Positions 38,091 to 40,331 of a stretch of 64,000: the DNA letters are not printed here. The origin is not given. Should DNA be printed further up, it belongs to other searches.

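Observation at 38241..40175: Gene fusion of an aconitase-X swivel (small) subunit to a HAL-like domain that has Glu-Ala-Asp in place of the MIO triad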

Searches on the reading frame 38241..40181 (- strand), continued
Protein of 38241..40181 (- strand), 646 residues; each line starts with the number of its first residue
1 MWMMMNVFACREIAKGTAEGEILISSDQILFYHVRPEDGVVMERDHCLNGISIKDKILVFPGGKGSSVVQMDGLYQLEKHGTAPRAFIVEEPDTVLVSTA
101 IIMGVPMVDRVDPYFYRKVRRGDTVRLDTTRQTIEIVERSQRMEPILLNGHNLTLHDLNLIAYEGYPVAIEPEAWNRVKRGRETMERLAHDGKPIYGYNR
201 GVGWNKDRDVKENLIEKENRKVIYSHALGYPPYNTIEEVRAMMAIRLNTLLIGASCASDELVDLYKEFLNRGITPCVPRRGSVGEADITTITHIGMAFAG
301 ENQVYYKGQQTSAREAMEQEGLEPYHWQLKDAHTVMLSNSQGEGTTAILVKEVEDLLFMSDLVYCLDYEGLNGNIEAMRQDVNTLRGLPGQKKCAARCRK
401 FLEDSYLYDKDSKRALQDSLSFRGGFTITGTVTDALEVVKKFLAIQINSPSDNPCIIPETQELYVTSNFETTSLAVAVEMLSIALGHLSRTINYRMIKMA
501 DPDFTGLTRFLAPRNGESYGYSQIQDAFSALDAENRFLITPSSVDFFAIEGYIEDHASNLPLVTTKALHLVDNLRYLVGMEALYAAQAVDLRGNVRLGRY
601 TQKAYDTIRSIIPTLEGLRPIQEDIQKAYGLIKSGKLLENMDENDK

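Call 25: find_encoding_contigs(protein=P0009, flank=10000, max_places=2)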
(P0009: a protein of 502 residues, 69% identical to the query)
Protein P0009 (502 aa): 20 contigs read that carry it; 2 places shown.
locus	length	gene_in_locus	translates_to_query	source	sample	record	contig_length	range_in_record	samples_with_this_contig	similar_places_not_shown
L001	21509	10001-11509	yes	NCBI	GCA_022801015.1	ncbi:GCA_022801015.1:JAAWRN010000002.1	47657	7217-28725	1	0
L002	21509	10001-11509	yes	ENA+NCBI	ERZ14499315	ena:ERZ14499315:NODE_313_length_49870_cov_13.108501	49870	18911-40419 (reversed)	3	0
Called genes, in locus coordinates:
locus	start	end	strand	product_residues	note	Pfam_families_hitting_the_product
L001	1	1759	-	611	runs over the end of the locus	PF00270:DEAD, PF00271:Helicase_C, PF16124:RecQ_Zn_bind, PF09382:RQC, PF00570:HRDC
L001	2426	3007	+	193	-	PF13302:Acetyltransf_3, PF00583:Acetyltransf_1, PF13420:Acetyltransf_4 (weak)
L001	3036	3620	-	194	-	-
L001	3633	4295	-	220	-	PF13306:LRR_5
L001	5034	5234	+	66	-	PF13783:DUF4177 (weak)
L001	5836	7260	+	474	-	PF00158:Sigma54_activat, PF14532:Sigma54_activ_2, PF07728:AAA_5 (weak), PF25601:AAA_lid_14, PF02954:HTH_8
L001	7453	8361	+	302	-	PF02737:3HCDH_N, PF00725:3HCDH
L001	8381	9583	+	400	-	PF04412:AcnX, PF28403:AcnX_2nd, PF28406:AcnX_3rd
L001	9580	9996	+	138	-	PF01989:AcnX_swivel_put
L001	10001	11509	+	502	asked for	PF00221:Lyase_aromatic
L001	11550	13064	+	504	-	PF00221:Lyase_aromatic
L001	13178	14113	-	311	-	PF03473:MOSC, PF00994:MoCF_biosynth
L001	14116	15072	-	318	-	PF04055:Radical_SAM, PF06463:Mob_synth_C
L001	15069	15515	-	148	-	PF01967:MoaC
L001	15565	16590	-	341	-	PF00994:MoCF_biosynth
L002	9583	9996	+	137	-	PF01989:AcnX_swivel_put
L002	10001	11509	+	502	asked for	PF00221:Lyase_aromatic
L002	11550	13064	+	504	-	PF00221:Lyase_aromatic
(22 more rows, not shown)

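Call 26: find_encoding_contigs(protein=P0015, flank=10000, max_places=2)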
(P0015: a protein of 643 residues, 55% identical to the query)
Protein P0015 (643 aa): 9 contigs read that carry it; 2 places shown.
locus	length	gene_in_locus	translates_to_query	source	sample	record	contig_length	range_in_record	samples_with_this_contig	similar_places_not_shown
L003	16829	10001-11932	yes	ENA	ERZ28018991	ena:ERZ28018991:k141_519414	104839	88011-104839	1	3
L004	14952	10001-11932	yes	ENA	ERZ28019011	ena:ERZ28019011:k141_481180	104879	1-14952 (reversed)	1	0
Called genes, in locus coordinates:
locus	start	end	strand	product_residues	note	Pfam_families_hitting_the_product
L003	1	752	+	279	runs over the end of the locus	PF01261:AP_endonuc_2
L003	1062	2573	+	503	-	PF00171:Aldedh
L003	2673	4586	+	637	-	PF02776:TPP_enzyme_N, PF00205:TPP_enzyme_M, PF02775:TPP_enzyme_C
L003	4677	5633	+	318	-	PF00682:HMGL-like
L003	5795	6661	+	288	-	PF08501:Shikimate_dh_N, PF00106:adh_short (faint), PF18317:SDH_C (weak)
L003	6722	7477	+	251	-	PF09339:HTH_IclR, PF01614:IclR_C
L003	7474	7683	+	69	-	-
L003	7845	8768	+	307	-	PF02737:3HCDH_N, PF03446:NAD_binding_2 (faint), PF00725:3HCDH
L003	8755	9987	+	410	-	PF04412:AcnX, PF28403:AcnX_2nd, PF28406:AcnX_3rd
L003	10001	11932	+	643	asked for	PF01989:AcnX_swivel_put, PF00221:Lyase_aromatic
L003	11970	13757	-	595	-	PF01321:Creatinase_N, PF16189:Creatinase_N_2, PF00557:Peptidase_M24, PF16188:Peptidase_M24_C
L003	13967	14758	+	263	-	PF04203:Sortase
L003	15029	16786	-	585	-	PF01609:DDE_Tnp_1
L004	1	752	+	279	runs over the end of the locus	PF01261:AP_endonuc_2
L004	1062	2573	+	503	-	PF00171:Aldedh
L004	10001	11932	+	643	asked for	PF01989:AcnX_swivel_put, PF00221:Lyase_aromatic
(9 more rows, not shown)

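Call 27: find_encoding_contigs(protein=P0104, flank=10000, max_places=1)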
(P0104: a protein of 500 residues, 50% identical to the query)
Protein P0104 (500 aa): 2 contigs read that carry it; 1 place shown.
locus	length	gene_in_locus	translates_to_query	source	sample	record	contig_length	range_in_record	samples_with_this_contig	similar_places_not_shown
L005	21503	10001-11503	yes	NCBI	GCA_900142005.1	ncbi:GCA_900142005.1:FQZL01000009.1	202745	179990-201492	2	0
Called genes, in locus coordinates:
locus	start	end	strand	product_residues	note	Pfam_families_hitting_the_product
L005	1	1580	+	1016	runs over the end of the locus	PF13374:TPR_10 (faint), PF00515:TPR_1 (faint), PF07719:TPR_2 (faint), PF13191:AAA_16, PF13424:TPR_12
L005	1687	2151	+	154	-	PF00111:Fer2, PF01799:Fer2_2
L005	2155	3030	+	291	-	PF00941:FAD_binding_5, PF01565:FAD_binding_4 (weak), PF03450:CO_deh_flav_C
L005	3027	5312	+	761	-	PF01315:Ald_Xan_dh_C, PF02738:MoCoBD_1, PF20256:MoCoBD_2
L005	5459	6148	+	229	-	PF00072:Response_reg, PF00486:Trans_reg_C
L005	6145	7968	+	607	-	PF02743:dCache_1, PF00672:HAMP, PF00512:HisKA, PF02518:HATPase_c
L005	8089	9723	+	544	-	PF02028:BCCT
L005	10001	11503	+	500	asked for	PF00221:Lyase_aromatic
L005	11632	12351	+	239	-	PF19842:YqeC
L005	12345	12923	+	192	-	PF02348:CTP_transf_3 (weak), PF12804:NTP_transf_3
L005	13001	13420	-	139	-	PF01989:AcnX_swivel_put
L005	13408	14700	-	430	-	PF04412:AcnX, PF28403:AcnX_2nd, PF28406:AcnX_3rd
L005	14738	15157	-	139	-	PF01989:AcnX_swivel_put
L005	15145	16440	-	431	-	PF04412:AcnX, PF28403:AcnX_2nd, PF28406:AcnX_3rd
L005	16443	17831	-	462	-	PF06253:MTTB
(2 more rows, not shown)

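Call 32: find_related_loci(query=A1, collection=genome_contigs, flank=10000)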
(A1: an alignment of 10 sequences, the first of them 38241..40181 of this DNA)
Query A1 (646 aa) in genome_contigs; peptide patterns used: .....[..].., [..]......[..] (x = any residue, [..] = any of these).
323 stretches matched a pattern; 182 encode a relative of the query (tblastn E <= 1e-3); the best 80 are kept; 80 distinct loci.
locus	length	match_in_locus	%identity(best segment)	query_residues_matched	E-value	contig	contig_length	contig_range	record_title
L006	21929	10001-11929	93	1-643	0e+0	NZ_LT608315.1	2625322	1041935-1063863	Acidaminococcus massiliensis strain Marseille-P2828, whole genome shotgun sequence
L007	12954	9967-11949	64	3-638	0e+0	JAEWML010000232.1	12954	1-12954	MAG: Bacillota bacterium isolate OH_PDB_135 k127_904245, whole genome shotgun sequence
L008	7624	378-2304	81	1-642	0e+0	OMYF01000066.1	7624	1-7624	uncultured Acidaminococcus sp. isolate RUG075 genome assembly, contig: scaffold_5642, whole genome shotgun sequence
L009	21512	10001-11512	71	143-646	0e+0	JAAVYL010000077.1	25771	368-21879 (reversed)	MAG: Lawsonibacter sp. isolate ABMPRH_161_14 k141_828351, whole genome shotgun sequence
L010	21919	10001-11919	71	4-642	0e+0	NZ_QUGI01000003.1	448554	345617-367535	Pseudoflavonifractor sp. AF19-9AC AF19-9AC.Scaf3, whole genome shotgun sequence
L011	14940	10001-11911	55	7-639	0e+0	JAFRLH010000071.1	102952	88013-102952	MAG: Lachnospiraceae bacterium isolate RGIG2573 Goat_Jejunum.Co__c857797, whole genome shotgun sequence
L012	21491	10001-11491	67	143-639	0e+0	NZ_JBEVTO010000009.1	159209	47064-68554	Oscillibacter sp. GMB15532 9, whole genome shotgun sequence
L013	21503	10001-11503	66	143-643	0e+0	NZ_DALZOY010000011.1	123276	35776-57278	MAG: Oscillibacter sp. isolate CTOTU47594 NODE_36_length_123276_cov_4.250655, whole genome shotgun sequence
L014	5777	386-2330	63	3-638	0e+0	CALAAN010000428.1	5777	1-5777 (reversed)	MAG TPA_asm: uncultured Oscillibacter sp. isolate SRR1747058_bin.33_CONCOCT_v1.1_MAG genome assembly, contig: ERZ808290.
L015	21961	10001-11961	63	3-638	0e+0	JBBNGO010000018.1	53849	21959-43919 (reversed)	Hominicoprocola fusiformis strain CLA-AA-H188 CLAAAH188_contig_18_length_53849, whole genome shotgun sequence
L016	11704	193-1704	62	143-643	0e+0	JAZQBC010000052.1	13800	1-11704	MAG: Anaerovoracaceae bacterium isolate T1900044642_TS20190108.MAGScoT_cleanbin_000008 SGB_1276_k141_2203740, whole geno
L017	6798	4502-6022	61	143-636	0e+0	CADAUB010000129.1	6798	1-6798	MAG: uncultured Clostridiales bacterium isolate RUG13623 genome assembly, contig: RUG13623_asm_129, whole genome shotgun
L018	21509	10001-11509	62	143-642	0e+0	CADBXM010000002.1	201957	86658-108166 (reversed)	MAG: uncultured Clostridiales bacterium isolate RUG14393 genome assembly, contig: RUG14393_asm_2, whole genome shotgun s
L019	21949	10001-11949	60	2-637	0e+0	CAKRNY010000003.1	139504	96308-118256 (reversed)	MAG: uncultured Blautia sp. isolate REFINED_METABAT215_TOP10_CONTIGS_1500_ASSEMBLY_K77_MERGED__Hadza_PheChl_Fiber-Hadza-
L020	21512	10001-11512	59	138-637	0e+0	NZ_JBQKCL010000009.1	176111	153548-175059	Blautia sp. HCP3S3_H10_2 contig00009, whole genome shotgun sequence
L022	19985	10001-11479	54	146-639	3e-172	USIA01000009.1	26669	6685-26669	uncultured Ruminococcaceae bacterium isolate UMGS1735 genome assembly, contig: NODE_409_length_26669_cov_12.6401, whole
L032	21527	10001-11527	51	138-646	7e-167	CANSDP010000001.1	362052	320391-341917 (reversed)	MAG TPA_asm: uncultured Firmicutes bacterium isolate SRR17794288_bin.23_metawrap_v1.3_MAG genome assembly, contig: NODE.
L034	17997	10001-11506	50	137-638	2e-164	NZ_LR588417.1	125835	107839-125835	Peptoniphilus catoniae strain Marseille-P8546, whole genome shotgun sequence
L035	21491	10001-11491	49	143-639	2e-164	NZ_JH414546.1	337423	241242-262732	Peptoanaerobacter stomatis strain ACC19a supercont1.1, whole genome shotgun sequence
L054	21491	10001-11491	49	143-639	2e-159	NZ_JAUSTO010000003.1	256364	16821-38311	Moryella indoligenes strain DSM 19659 Ga0480513_03, whole genome shotgun sequence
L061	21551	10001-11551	46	129-639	3e-156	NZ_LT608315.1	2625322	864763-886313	Acidaminococcus massiliensis strain Marseille-P2828, whole genome shotgun sequence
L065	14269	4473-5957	47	143-637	2e-152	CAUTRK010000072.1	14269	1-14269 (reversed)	MAG TPA_asm: uncultured Fusobacterium sp. isolate SRR17738087_bin.3_MetaWRAP_v1.3_MAG genome assembly, contig: ERZ142115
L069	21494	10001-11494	46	143-639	3e-146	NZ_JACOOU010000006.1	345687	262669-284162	Blautia celeris strain NSJ-34 HP-D35-62_ctg006, whole genome shotgun sequence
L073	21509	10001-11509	46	143-639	2e-141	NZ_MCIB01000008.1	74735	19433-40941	Thermohalobacter berrensis strain CTT3 contig_16, whole genome shotgun sequence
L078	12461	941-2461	50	137-639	2e-155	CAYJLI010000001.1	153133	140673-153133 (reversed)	MAG TPA_asm: uncultured Oscillospiraceae bacterium isolate ERP123703_co5_24 genome assembly, contig: NODE_20_length_1531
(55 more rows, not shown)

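Call 39: search_protein_representatives(protein=window:38241-40181:-)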
Query: 646 residues. Proteins with E-value up to 0.001 (for the whole library): 6727; up to 1e-10: 3257; up to 1e-30: 829. The best 150 are listed.
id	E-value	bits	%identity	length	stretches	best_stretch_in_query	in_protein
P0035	1.2e-217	740.9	66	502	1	143-641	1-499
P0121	1.0e-144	500.0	48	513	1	143-638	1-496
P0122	3.0e-138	478.6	73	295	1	346-638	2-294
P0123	1.1e-132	460.3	46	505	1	151-640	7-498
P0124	1.2e-124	433.7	43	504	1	145-643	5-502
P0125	2.6e-124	432.6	43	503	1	144-639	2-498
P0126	5.5e-116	405.1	45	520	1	146-615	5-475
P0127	2.1e-109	383.4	67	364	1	179-441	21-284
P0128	6.4e-107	375.2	40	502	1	148-639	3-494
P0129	5.1e-105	368.9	40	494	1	143-634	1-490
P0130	4.2e-100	352.7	37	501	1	146-639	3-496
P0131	5.8e-98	345.6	38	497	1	143-632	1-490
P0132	1.1e-97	344.6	37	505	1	143-634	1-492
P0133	3.9e-96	339.6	38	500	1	159-634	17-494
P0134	1.1e-90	321.6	37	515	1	139-640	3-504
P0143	2.5e-82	293.9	33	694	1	144-641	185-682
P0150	1.2e-78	281.7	36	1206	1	140-639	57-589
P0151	2.4e-78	280.8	33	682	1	137-638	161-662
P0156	2.8e-76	273.9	32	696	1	135-641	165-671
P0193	1.5e-62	228.6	33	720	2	144-471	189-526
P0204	4.8e-61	223.6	35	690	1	148-626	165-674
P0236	9.8e-56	206.1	29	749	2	142-472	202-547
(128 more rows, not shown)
